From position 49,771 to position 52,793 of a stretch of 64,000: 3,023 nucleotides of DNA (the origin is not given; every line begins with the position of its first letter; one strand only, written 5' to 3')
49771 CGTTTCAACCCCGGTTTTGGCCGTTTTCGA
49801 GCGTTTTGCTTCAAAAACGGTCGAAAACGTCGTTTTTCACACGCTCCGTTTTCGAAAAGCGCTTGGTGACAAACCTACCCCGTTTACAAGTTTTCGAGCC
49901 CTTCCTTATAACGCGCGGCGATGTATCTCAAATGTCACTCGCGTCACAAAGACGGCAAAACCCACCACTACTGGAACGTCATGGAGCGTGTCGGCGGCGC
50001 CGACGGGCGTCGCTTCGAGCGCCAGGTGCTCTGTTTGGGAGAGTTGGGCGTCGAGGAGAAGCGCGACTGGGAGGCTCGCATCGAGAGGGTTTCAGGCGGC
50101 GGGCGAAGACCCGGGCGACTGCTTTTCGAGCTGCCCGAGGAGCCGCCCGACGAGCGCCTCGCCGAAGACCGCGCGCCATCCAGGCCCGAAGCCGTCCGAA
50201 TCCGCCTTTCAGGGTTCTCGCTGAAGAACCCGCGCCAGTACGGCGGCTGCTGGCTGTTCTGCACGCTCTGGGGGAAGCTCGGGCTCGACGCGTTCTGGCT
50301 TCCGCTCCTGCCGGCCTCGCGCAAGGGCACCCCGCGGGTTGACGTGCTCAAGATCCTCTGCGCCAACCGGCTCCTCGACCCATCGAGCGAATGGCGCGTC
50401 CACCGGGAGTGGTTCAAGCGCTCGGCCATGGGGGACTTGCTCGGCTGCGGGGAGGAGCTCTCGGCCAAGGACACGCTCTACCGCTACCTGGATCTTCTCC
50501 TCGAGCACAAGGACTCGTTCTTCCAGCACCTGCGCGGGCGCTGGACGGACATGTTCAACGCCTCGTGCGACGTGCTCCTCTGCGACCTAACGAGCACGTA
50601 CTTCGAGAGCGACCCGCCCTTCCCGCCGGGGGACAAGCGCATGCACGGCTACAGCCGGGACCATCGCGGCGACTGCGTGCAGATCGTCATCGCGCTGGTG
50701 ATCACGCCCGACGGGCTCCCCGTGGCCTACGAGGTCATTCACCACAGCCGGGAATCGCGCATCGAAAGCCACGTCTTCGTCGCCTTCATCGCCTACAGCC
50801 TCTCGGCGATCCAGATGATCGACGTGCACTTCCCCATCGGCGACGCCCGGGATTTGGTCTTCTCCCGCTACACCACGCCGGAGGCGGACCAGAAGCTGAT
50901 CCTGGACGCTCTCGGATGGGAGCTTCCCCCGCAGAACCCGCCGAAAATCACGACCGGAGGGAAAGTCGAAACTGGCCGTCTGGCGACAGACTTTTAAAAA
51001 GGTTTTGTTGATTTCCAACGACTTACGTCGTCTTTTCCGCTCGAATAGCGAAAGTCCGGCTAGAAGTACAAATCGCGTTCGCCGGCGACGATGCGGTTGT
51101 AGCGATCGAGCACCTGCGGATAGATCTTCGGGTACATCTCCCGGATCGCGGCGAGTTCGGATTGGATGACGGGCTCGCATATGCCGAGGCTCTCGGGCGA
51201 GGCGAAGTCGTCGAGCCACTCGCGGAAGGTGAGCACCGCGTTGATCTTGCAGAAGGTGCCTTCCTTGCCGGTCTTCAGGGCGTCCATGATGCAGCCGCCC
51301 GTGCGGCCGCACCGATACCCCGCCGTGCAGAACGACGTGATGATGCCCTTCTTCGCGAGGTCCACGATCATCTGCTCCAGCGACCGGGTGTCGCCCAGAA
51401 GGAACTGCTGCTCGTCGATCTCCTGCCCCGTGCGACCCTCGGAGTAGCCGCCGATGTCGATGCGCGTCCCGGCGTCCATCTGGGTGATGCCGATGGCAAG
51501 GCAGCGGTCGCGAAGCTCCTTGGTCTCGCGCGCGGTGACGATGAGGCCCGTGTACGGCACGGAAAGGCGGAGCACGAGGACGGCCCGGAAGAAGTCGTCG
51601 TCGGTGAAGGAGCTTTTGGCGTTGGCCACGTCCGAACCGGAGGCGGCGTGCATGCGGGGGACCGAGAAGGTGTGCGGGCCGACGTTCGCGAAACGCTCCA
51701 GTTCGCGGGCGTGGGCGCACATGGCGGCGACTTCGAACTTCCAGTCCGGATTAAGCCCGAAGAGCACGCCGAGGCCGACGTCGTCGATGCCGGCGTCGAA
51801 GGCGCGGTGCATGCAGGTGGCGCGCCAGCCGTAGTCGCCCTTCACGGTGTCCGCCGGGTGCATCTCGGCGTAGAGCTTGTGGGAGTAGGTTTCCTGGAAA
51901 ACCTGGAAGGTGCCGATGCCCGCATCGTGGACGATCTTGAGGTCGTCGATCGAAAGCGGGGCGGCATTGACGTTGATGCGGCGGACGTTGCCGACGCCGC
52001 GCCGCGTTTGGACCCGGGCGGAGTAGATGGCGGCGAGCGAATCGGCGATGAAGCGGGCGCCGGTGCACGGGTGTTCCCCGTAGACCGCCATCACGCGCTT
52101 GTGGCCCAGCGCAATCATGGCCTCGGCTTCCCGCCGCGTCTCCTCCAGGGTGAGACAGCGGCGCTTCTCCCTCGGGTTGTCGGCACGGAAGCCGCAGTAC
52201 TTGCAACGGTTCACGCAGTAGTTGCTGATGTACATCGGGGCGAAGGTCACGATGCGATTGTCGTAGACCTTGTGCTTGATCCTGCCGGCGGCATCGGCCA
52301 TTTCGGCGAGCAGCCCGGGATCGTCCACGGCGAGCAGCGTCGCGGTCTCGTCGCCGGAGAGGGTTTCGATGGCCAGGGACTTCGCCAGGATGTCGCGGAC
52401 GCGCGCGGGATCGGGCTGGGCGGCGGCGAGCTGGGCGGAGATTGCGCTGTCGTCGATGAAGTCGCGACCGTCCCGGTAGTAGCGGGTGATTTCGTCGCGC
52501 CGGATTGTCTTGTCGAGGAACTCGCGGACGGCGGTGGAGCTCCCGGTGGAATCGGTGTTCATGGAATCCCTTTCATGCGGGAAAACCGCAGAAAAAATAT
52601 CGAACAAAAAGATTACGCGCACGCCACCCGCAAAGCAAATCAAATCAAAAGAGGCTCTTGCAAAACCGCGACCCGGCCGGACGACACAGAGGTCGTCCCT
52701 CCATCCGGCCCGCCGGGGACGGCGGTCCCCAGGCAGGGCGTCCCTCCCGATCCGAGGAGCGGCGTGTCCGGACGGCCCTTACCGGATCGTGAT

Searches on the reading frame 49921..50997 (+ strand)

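Call 7: search_protein_families(library=pfam, proteins=[window:49921-50997:+], max_evalue=0.01)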
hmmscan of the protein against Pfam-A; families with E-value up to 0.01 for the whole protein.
window:49921-50997:+ (358 aa): 0 families

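Call 47: search_protein_families(library=ncbifam, proteins=[window:49921-50997:+], max_evalue=0.001)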
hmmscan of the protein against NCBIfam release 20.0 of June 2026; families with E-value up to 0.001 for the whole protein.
window:49921-50997:+ (358 aa): 1 family
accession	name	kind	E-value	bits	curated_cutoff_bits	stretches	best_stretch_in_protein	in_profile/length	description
NF033559.2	transpos_IS1634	equivalog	7.5e-35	120.9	100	1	77-273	33-185/483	IS1634 family transposase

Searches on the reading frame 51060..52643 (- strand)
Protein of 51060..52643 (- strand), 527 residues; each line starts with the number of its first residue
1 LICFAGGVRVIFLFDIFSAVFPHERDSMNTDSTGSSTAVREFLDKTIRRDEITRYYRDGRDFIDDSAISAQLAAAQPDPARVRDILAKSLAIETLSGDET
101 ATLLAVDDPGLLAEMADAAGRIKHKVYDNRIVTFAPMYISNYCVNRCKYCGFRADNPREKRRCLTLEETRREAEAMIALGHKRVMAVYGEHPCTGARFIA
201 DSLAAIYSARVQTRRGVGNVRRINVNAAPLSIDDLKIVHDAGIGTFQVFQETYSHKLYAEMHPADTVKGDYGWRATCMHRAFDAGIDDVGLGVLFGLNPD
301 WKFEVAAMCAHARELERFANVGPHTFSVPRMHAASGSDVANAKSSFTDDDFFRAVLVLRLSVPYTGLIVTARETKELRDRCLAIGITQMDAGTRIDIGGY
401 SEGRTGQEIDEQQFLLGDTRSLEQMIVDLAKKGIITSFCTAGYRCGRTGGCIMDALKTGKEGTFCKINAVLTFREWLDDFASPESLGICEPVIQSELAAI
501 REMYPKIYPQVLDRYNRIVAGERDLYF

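Call 7: search_protein_families(library=pfam, proteins=[window:51060-52643:-], max_evalue=0.01)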
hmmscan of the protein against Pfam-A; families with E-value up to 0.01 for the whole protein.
window:51060-52643:- (527 aa): 2 families
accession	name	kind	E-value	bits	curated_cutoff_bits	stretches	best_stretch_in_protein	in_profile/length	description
PF06968.18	BATS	-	2.1e-14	53.9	22.2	1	327-434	1-87/88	Biotin and Thiamin Synthesis associated domain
PF04055.27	Radical_SAM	-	5.3e-13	49.9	29.5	1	138-294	2-149/166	Radical SAM superfamily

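Call 47: search_protein_families(library=ncbifam, proteins=[window:51060-52643:-], max_evalue=0.001)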
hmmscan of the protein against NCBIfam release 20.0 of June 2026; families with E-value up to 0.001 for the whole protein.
window:51060-52643:- (527 aa): 16 families
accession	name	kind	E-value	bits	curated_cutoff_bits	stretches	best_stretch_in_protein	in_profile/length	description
TIGR03955.1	rSAM_HydG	equivalog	8.2e-122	407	312.15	1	59-527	8-470/470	[FeFe] hydrogenase H-cluster radical SAM maturase HydG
TIGR02351.2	thiH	equivalog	8.5e-71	238.9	380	1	86-434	26-356/364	2-iminoacetate synthase ThiH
TIGR04158.1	rSAM_MIA_synth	equivalog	1e-25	90.3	400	1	113-425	41-350/368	3-methyl-2-indolic acid synthase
TIGR03910.1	pyrrolys_PylB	equivalog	2.5e-17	62.8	348.2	1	83-276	6-195/347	methylornithine synthase PylB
TIGR03956.1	rSAM_HydE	equivalog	9.9e-15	54.6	254.6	1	93-297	9-201/340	[FeFe] hydrogenase H-cluster radical SAM maturase HydE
TIGR03699.1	menaquin_MqnC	equivalog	2.5e-09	36.4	428.1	1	97-208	5-116/342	cyclic dehypoxanthinyl futalosine synthase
TIGR03700.1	mena_SCO4494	equivalog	9.2e-09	34.7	434.55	1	86-207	2-122/351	aminofutalosine synthase MqnE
NF005609.0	PRK07360.1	equivalog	4.1e-08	32.4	426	1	81-200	7-129/374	7,8-didemethyl-8-hydroxy-5-deazariboflavin synthase subunit CofH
TIGR00423.1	TIGR00423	subfamily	6.7e-07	28.8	260.25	1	139-208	11-80/310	CofH family radical SAM protein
NF004884.0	PRK06245.1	equivalog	1.1e-06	27.7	209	1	127-206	6-86/340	7,8-didemethyl-8-hydroxy-5-deazariboflavin synthase subunit CofG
TIGR03551.1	F420_cofH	equivalog_domain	2.1e-06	26.8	374.1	1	103-208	9-114/345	5-amino-6-(D-ribitylamino)uracil--L-tyrosine 4-hydroxyphenyl transferase CofH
TIGR03550.1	F420_cofG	equivalog_domain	9.1e-06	25.1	213.35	1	139-196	10-67/322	7,8-didemethyl-8-hydroxy-5-deazariboflavin synthase CofG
TIGR00433.2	bioB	equivalog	1.4e-05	24.5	225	1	99-387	7-279/307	biotin synthase BioB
NF006277.0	PRK08445.1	equivalog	3e-05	23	576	1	112-194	18-103/348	dehypoxanthine futalosine cyclase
TIGR03957.1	rSAM_HmdB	equivalog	0.00015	21.1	320.9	1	98-322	4-213/317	5,10-methenyltetrahydromethanopterin hydrogenase cofactor biosynthesis protein HmdB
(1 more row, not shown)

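Call 90: search_protein_families(library=pfam, alignment_id=A5, max_evalue=0.001)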
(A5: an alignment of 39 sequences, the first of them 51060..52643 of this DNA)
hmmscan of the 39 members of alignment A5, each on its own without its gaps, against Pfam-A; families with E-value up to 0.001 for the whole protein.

A. member 1, window:51060-52643:- (527 aa): 2 families
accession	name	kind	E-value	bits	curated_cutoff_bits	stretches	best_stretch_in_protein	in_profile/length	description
PF06968.18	BATS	-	2.1e-14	53.9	22.2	1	327-434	1-87/88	Biotin and Thiamin Synthesis associated domain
PF04055.27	Radical_SAM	-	5.3e-13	49.9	29.5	1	138-294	2-149/166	Radical SAM superfamily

B. families by the number of members that match (of 39 scanned): 42 families (the first 25 are shown)
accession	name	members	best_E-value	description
PF05221.23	AdoHcyase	1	9.4e-98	S-adenosyl-L-homocysteine hydrolase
PF00596.27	Aldolase_II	1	5.3e-45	Class II Aldolase and Adducin N-terminal domain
PF00398.26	RrnaAD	1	2.2e-44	Ribosomal RNA adenine dimethylase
PF01709.26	Transcrip_reg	1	3.9e-41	TACO1/YebC second and third domain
PF00753.33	Lactamase_B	1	8.1e-33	Metallo-beta-lactamase superfamily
PF01180.27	DHO_dh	1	2.2e-31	Dihydroorotate dehydrogenase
PF19558.4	DUF6080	1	6e-29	Family of unknown function (DUF6080)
PF00932.25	LTD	1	6.5e-28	Lamin Tail Domain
PF00849.27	PseudoU_synth_2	1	4.9e-24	RNA pseudouridylate synthase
PF00085.26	Thioredoxin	1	2.7e-23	Thioredoxin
PF00528.27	BPD_transp_1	1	4.8e-21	Binding-protein-dependent transport system inner membrane component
PF04932.20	Wzy_C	1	1.3e-19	O-Antigen ligase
PF00670.27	AdoHcyase_NAD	1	1.3e-19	S-adenosyl-L-homocysteine hydrolase, NAD binding domain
PF08757.17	CotH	1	6.1e-16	CotH kinase protein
PF13432.12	TPR_16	1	1.6e-15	Tetratricopeptide repeat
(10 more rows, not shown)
